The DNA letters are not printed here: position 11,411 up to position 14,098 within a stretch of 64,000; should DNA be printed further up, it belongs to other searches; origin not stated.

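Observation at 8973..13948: Tandem paralogous GAF-histidine kinase-GAF-HD-GYP hybrid proteins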

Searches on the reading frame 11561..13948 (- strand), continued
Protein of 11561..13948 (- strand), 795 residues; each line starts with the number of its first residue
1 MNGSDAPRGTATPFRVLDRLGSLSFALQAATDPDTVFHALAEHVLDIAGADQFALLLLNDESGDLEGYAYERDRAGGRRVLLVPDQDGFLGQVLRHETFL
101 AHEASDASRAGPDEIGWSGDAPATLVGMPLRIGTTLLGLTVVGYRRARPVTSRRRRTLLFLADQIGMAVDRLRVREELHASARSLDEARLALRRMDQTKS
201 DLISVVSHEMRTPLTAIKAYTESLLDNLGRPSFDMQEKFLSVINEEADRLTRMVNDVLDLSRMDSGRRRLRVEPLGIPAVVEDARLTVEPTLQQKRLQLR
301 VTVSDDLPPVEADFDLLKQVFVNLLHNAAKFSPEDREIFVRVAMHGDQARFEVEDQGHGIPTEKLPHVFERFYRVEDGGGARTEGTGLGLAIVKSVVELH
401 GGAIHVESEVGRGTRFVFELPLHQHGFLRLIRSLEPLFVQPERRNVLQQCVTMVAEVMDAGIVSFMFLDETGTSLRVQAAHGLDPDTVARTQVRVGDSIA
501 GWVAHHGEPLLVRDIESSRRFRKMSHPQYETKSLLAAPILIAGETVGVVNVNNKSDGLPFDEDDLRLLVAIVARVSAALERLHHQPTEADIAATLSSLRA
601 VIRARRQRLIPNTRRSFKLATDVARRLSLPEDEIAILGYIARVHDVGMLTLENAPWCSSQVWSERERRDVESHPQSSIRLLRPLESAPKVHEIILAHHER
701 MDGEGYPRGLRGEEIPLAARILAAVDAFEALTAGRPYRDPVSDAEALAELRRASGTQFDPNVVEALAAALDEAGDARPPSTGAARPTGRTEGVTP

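Call 37: search_protein_families(library=pfam, proteins=[L005:4561-7554:+, L006:1167-3581:+, L007:5527-8130:+, L013:4336-6789:+, L013:7563-9116:+, L023:4501-7419:+, L060:4213-7449:+, L060:7462-9312:+, L048:6784-8709:+, L079:7138-9363:+], max_evalue=0.0001)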
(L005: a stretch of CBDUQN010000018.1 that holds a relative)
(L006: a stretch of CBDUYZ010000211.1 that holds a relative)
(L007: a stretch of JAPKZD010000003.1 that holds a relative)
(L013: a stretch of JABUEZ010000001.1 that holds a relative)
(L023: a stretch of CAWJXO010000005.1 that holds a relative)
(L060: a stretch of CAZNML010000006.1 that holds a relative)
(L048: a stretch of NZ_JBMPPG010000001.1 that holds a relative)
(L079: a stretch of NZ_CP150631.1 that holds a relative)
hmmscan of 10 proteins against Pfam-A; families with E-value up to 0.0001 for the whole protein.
L005:4561-7554:+ (997 aa): 7 families
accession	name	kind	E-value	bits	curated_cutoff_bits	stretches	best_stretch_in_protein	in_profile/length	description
PF13487.12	HD_5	-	7.4e-35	120.6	27.2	1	797-961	3-170/170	HD domain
PF02518.31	HATPase_c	-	4.9e-29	101.4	26.4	1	513-621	1-110/111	Histidine kinase-, DNA gyrase B-, and HSP90-like ATPase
PF13185.12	GAF_2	-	6e-29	101.4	28.6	2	640-778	3-136/136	GAF domain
PF01590.32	GAF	-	6.7e-29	101.5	22.4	2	641-775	2-131/133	GAF domain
PF13492.12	GAF_3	-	1.3e-25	90.7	27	2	641-779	2-129/129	GAF domain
PF00512.31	HisKA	-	1.8e-16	60.4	26.9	1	402-466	4-65/66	His Kinase A (phospho-acceptor) domain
PF01966.28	HD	-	1.2e-11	45.4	22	1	819-930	12-116/116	HD domain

L006:1167-3581:+ (804 aa): 5 families
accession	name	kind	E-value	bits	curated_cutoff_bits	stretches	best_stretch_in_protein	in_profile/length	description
PF02518.31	HATPase_c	-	4.6e-31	108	26.4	1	336-445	2-110/111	Histidine kinase-, DNA gyrase B-, and HSP90-like ATPase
PF13487.12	HD_5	-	8.8e-31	107.4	27.2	1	626-775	17-169/170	HD domain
PF00512.31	HisKA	-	1.4e-17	63.9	26.9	1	222-289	2-66/66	His Kinase A (phospho-acceptor) domain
PF01966.28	HD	-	5.8e-11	43.1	22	1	631-740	9-111/116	HD domain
PF13581.12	HATPase_c_2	-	9.7e-05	22.8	27.4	0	344-433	40-119/127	Histidine kinase-like ATPase domain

L007:5527-8130:+ (867 aa): 5 families
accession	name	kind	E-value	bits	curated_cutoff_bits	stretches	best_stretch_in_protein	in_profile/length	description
PF13487.12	HD_5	-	1.5e-43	148.9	27.2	1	677-841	3-170/170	HD domain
PF02518.31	HATPase_c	-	2.9e-29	102.2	26.4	1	348-456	2-108/111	Histidine kinase-, DNA gyrase B-, and HSP90-like ATPase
PF00072.30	Response_reg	-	1.9e-27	96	30.2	1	525-636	1-111/111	Response regulator receiver domain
PF01966.28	HD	-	7e-21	75.1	22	1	690-808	3-114/116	HD domain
PF00512.31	HisKA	-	1.4e-16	60.7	26.9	1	234-301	2-66/66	His Kinase A (phospho-acceptor) domain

L013:4336-6789:+ (817 aa): 4 families
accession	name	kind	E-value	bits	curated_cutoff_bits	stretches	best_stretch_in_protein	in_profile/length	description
PF02518.31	HATPase_c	-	2.2e-32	112.2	26.4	1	693-804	2-110/111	Histidine kinase-, DNA gyrase B-, and HSP90-like ATPase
PF00512.31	HisKA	-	4.6e-26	91.1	26.9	1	577-645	1-66/66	His Kinase A (phospho-acceptor) domain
PF02743.24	dCache_1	-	1.1e-09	38.7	45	1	116-327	17-239/240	Cache domain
PF13185.12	GAF_2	-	2.3e-08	34.8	28.6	1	395-520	5-135/136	GAF domain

L013:7563-9116:+ (517 aa): 3 families
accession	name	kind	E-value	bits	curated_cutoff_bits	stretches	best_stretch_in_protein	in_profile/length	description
PF13487.12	HD_5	-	6.6e-33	114.3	27.2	1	316-483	3-169/170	HD domain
PF00072.30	Response_reg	-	1.7e-30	105.8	30.2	1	8-120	1-111/111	Response regulator receiver domain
PF01966.28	HD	-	8.3e-20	71.7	22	1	328-448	2-115/116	HD domain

L023:4501-7419:+ (972 aa): 5 families
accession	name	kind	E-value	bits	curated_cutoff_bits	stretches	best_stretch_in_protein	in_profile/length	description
PF02518.31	HATPase_c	-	3.3e-30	105.2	26.4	1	619-727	2-109/111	Histidine kinase-, DNA gyrase B-, and HSP90-like ATPase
PF00512.31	HisKA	-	4.6e-24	84.7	26.9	1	505-571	1-65/66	His Kinase A (phospho-acceptor) domain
PF00072.30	Response_reg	-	2.7e-19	69.8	30.2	1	746-848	1-107/111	Response regulator receiver domain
PF00672.30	HAMP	-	1.4e-12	48.1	25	1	343-393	1-51/53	HAMP domain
PF13581.12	HATPase_c_2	-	2e-05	25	27.4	0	627-711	40-114/127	Histidine kinase-like ATPase domain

L060:4213-7449:+ (1078 aa): 5 families
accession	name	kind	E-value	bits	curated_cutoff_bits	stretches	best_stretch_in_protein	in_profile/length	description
PF00497.25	SBP_bac_3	-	7.6e-46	155.6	26.4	2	334-550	1-130/132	Bacterial extracellular solute-binding proteins, family 3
PF02518.31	HATPase_c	-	3e-25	89.2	26.4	1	732-838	2-109/111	Histidine kinase-, DNA gyrase B-, and HSP90-like ATPase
PF00072.30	Response_reg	-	4e-22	78.9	30.2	1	869-978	1-108/111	Response regulator receiver domain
PF00512.31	HisKA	-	6e-20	71.5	26.9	1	619-684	2-66/66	His Kinase A (phospho-acceptor) domain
PF10613.14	Lig_chan-Glu_bd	-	8.5e-06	26.3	30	0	107-175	24-106/115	Ligated ion channel L-glutamate- and glycine-binding site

L060:7462-9312:+ (616 aa): 9 families
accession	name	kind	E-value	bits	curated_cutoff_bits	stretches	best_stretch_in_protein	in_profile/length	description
PF13487.12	HD_5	-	7.4e-36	123.9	27.2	1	430-589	8-170/170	HD domain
PF00072.30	Response_reg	-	1.2e-29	103.1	30.2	1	7-119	1-111/111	Response regulator receiver domain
PF13426.13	PAS_9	-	2.9e-25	89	27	2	293-398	2-102/103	PAS domain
PF00989.32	PAS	-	3.9e-22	78.8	22.6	1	285-397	4-113/113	PAS fold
PF08448.16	PAS_4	-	1.5e-20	73.9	23.1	2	289-401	2-109/110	PAS fold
PF01966.28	HD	-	1e-18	68.1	22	1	437-558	2-116/116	HD domain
PF08447.18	PAS_3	-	1.3e-18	67.5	25.6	2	179-263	2-88/89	PAS fold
PF13188.13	PAS_8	-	3.5e-06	27.2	21.8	0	287-333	6-49/65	PAS domain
PF12860.13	PAS_7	-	3.8e-06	27.5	27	1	290-404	3-114/115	PAS fold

L048:6784-8709:+ (641 aa): 8 families
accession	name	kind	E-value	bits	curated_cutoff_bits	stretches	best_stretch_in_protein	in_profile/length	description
PF02518.31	HATPase_c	-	1.6e-28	99.7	26.4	1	524-632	2-108/111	Histidine kinase-, DNA gyrase B-, and HSP90-like ATPase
PF00512.31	HisKA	-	4.3e-20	72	26.9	1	410-476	2-65/66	His Kinase A (phospho-acceptor) domain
PF13426.13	PAS_9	-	1.5e-16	61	27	1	302-402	3-103/103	PAS domain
PF00989.32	PAS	-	1.9e-16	60.5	22.6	1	19-117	3-101/113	PAS fold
PF13188.13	PAS_8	-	2.7e-14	52.9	21.8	0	291-330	2-39/65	PAS domain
PF12860.13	PAS_7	-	1.1e-09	38.9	27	1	149-261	2-114/115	PAS fold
PF08448.16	PAS_4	-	4.6e-09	36.9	23.1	0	298-404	3-109/110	PAS fold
PF24820.1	Diguanyl_cycl_sensor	-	9.8e-06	25.9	28.1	0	23-115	2-99/109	Diguanylate cyclase-like sensor domain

L079:7138-9363:+ (741 aa): 7 families
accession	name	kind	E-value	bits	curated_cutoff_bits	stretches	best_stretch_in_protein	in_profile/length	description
PF08448.16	PAS_4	-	1.6e-39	135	23.1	2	95-202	2-109/110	PAS fold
PF02518.31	HATPase_c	-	5e-28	98.2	26.4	1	475-590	1-110/111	Histidine kinase-, DNA gyrase B-, and HSP90-like ATPase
PF00072.30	Response_reg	-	9.2e-28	97.1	30.2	1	619-729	1-109/111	Response regulator receiver domain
PF00512.31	HisKA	-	2e-21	76.2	26.9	1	364-429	1-66/66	His Kinase A (phospho-acceptor) domain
PF00989.32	PAS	-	3e-21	76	22.6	2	89-198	2-113/113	PAS fold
PF13426.13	PAS_9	-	9.3e-16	58.4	27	2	99-200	2-103/103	PAS domain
PF13188.13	PAS_8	-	3.7e-07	30.2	21.8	0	88-141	1-54/65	PAS domain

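Call 54: search_protein_representatives(alignment_id=A1)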
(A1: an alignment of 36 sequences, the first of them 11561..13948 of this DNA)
Query: 36 sequences, 795 profile positions. Proteins with E-value up to 0.001 (for the whole library): 2151132; up to 1e-10: 1717336; up to 1e-30: 725125. The best 150 are listed.
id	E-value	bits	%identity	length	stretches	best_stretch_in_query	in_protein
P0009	0.0e+00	1360.0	-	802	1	4-785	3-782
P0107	1.8e-259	879.5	-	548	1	2-547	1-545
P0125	1.1e-239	814.1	-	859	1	10-777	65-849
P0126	1.1e-218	744.7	-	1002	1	6-782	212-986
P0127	2.7e-218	743.3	-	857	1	9-782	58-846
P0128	6.2e-211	719.0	-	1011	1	11-775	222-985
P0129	2.1e-209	713.9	-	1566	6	20-428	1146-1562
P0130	2.9e-209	713.5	-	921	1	11-781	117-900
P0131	1.0e-203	695.1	-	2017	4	139-425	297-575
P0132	2.0e-200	684.2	-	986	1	131-783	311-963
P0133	8.8e-198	675.5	-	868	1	10-780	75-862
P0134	1.6e-196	671.4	-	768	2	163-778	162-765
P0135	3.2e-192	657.1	-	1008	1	136-779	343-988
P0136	6.4e-192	656.1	-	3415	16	196-426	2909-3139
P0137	4.6e-191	653.3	-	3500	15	196-425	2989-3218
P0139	2.9e-185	634.1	-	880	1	10-784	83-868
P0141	9.2e-179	612.6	-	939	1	167-783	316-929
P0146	6.8e-174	596.5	-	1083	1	13-780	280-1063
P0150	4.2e-169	580.6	-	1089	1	10-781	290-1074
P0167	1.1e-156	539.6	-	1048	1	13-770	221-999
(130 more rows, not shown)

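Call 61: search_protein_families(library=pfam, proteins=[L005:1340-2350:+, L005:2686-3672:+, L005:3720-4550:+, L005:7564-10755:+, L005:10752-11129:+, L005:11139-13178:+], max_evalue=0.0001)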
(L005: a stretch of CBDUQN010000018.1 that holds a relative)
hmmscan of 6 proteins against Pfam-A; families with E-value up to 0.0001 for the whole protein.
L005:1340-2350:+ (336 aa): 2 families
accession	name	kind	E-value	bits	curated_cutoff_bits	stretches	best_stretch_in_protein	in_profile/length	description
PF00814.31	TsaD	-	6.5e-88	295.3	24.8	1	29-307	5-263/264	tRNA N6-adenosine threonylcarbamoyltransferase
PF22521.2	HypF_C_2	-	5.4e-05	23.5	27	1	233-302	166-235/241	Carbamoyltransferase, Kae1-like Domain, second subdomain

L005:2686-3672:+ (328 aa): 2 families
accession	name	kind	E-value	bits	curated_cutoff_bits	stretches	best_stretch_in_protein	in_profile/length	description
PF00072.30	Response_reg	-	3.7e-32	111.2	30.2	1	12-123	1-110/111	Response regulator receiver domain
PF00990.26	GGDEF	-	3.4e-16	59.9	23.8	1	138-227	5-94/161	Diguanylate cyclase, GGDEF domain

L005:3720-4550:+ (276 aa): 3 families
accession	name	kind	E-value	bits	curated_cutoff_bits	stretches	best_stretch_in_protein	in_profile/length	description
PF02518.31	HATPase_c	-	1e-25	90.7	26.4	1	153-264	6-109/111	Histidine kinase-, DNA gyrase B-, and HSP90-like ATPase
PF00512.31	HisKA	-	1e-12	48.3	26.9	1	46-105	10-66/66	His Kinase A (phospho-acceptor) domain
PF13581.12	HATPase_c_2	-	1e-05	26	27.4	1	126-240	6-110/127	Histidine kinase-like ATPase domain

L005:7564-10755:+ (1063 aa): 8 families
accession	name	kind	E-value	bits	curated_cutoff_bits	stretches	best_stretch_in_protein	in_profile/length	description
PF13487.12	HD_5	-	1.5e-33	116.4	27.2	1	845-1010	2-170/170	HD domain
PF02518.31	HATPase_c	-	1e-31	110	26.4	1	559-669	2-110/111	Histidine kinase-, DNA gyrase B-, and HSP90-like ATPase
PF01590.32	GAF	-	6.5e-17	62.7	22.4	1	689-819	2-126/133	GAF domain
PF13185.12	GAF_2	-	1.3e-16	61.5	28.6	1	694-822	9-131/136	GAF domain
PF00512.31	HisKA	-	7.1e-15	55.2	26.9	1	445-512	2-66/66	His Kinase A (phospho-acceptor) domain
PF13492.12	GAF_3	-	3.9e-13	50.4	27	1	696-824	9-125/129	GAF domain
PF01966.28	HD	-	5.5e-09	36.8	22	1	879-978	21-115/116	HD domain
PF13589.12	HATPase_c_3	-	1e-05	26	25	1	568-636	8-77/137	Histidine kinase-, DNA gyrase B-, and HSP90-like ATPase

L005:10752-11129:+ (125 aa): 1 family
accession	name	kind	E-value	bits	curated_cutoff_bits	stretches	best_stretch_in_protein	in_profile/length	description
PF00072.30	Response_reg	-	2.5e-29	102.1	30.2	1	6-117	1-110/111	Response regulator receiver domain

L005:11139-13178:+ (679 aa): 6 families
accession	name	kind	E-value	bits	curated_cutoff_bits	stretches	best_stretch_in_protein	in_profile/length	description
PF17764.6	PriA_3primeBD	-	2.9e-32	110.8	22.7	1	25-121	1-96/96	3'DNA-binding domain (3'BD)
PF18074.6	PriA_C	-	6.1e-16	59.5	26.9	1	584-676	3-95/95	Primosomal protein N C-terminal domain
PF00270.35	DEAD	-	1.1e-15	58.2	26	1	152-316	3-164/167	DEAD/DEAH box helicase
PF00271.37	Helicase_C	-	2e-12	47.7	23.5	1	452-537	37-108/110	Helicase conserved C-terminal domain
PF04851.21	ResIII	-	1.7e-10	41.5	22.5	1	149-311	4-162/164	Type III restriction enzyme, res subunit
PF18319.7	Zn_ribbon_PriA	-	2.7e-09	37.2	26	1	395-419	1-25/27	PriA DNA helicase Cys-rich region (CRR) domain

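Call 70: list_cluster_members(proteins=[P0126, P0128, P0130, P0132, P0139, P0141, P0146, P0150, P0167, P0134])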
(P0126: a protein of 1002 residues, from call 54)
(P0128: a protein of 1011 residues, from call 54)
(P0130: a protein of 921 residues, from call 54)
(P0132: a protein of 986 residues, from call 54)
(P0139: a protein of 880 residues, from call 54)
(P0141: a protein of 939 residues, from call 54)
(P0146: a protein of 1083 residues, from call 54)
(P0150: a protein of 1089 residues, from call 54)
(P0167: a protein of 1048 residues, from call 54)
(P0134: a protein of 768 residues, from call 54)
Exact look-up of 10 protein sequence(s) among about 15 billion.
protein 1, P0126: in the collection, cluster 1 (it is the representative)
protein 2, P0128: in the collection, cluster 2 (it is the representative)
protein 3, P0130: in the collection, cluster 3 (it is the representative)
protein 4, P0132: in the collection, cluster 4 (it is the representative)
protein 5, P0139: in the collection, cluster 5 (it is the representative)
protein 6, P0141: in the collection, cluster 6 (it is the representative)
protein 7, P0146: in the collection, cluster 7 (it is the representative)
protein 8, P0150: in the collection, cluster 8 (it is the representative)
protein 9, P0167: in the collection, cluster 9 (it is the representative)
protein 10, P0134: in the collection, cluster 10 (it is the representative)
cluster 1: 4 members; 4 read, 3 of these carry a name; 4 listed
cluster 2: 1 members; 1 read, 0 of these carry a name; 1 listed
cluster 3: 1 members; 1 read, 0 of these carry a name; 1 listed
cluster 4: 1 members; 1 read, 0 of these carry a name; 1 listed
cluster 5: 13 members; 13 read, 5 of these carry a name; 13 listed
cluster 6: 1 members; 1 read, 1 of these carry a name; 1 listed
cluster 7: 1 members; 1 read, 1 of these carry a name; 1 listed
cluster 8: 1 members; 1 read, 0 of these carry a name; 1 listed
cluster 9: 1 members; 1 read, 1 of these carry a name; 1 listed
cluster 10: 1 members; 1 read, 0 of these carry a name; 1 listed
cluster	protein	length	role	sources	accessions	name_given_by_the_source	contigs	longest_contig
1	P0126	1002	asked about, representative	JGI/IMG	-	K+-sensing histidine kinase KdpD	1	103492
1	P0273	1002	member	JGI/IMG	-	K+-sensing histidine kinase KdpD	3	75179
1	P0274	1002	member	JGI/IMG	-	K+-sensing histidine kinase KdpD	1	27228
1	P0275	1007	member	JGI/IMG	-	-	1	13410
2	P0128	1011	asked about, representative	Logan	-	-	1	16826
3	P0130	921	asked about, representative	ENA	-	-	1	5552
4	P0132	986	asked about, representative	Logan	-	-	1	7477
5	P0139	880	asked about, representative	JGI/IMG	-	-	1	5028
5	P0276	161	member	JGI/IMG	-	HD-GYP domain-containing protein (c-di-GMP phosphodiesterase class II)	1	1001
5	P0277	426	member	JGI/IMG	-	response regulator RpfG family c-di-GMP phosphodiesterase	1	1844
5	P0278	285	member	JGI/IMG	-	response regulator RpfG family c-di-GMP phosphodiesterase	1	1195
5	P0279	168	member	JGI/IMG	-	HD-GYP domain-containing protein (c-di-GMP phosphodiesterase class II)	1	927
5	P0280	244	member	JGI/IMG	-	HD-GYP domain-containing protein (c-di-GMP phosphodiesterase class II)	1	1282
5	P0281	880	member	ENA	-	-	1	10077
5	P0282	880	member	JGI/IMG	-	-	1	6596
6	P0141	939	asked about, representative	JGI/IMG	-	signal transduction histidine kinase/putative methionine-R-sulfoxide reductase with GAF ...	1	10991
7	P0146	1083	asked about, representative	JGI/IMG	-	signal transduction histidine kinase/HD-GYP domain-containing protein (c-di-GMP ...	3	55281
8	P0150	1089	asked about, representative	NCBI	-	-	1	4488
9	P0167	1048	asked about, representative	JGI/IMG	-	signal transduction histidine kinase/response regulator RpfG family c-di-GMP ...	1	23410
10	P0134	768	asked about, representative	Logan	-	-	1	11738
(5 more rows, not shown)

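Call 72: find_encoding_contigs(protein=P0126, flank=7000, max_places=2)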
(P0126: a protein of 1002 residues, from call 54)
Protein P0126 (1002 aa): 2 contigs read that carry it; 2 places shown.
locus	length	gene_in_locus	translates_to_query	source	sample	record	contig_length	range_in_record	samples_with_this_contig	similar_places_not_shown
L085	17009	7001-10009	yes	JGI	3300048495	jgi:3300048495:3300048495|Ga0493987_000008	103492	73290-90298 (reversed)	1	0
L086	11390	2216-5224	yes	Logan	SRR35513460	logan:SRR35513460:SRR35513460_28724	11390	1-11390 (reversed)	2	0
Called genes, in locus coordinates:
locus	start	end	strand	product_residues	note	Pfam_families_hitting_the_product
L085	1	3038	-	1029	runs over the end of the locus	PF03710:GlnE, PF08335:GlnD_UR_UTase, PF10335:DUF294_C (faint), PF03710:GlnE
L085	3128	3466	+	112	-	PF00543:P-II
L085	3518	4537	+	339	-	PF00814:TsaD, PF22521:HypF_C_2 (weak)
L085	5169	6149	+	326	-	PF00072:Response_reg, PF00990:GGDEF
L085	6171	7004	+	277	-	PF02518:HATPase_c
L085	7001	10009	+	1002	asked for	PF01590:GAF, PF13185:GAF_2, PF13492:GAF_3, PF00512:HisKA, PF02518:HATPase_c, PF01590:GAF, PF13185:GAF_2, PF13492:GAF_3, +2 more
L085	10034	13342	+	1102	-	PF00512:HisKA, PF02518:HATPase_c, PF01590:GAF, PF13185:GAF_2, PF13492:GAF_3, PF13487:HD_5, PF01966:HD (weak)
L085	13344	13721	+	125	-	PF00072:Response_reg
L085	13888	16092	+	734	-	PF17764:PriA_3primeBD, PF00270:DEAD, PF04851:ResIII, PF00271:Helicase_C (faint), PF18319:Zn_ribbon_PriA, PF18074:PriA_C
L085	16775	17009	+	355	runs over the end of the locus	PF20308:TPR-S (faint), PF13181:TPR_8 (faint), PF13428:TPR_14 (faint), PF13432:TPR_16 (faint), PF16266:DUF4919 (faint), PF21033:RMD1-3 (faint), PF23914:TPR_CcmH_CycH (faint), PF00515:TPR_1 (weak), +9 more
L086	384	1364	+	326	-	PF00072:Response_reg, PF00990:GGDEF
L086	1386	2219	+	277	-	PF02518:HATPase_c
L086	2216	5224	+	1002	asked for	PF01590:GAF, PF13185:GAF_2, PF13492:GAF_3, PF00512:HisKA, PF02518:HATPase_c, PF01590:GAF, PF13185:GAF_2, PF13492:GAF_3, +2 more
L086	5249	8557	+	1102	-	PF00512:HisKA, PF02518:HATPase_c, PF01590:GAF, PF13185:GAF_2, PF13492:GAF_3, PF13487:HD_5, PF01966:HD (weak)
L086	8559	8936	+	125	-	PF00072:Response_reg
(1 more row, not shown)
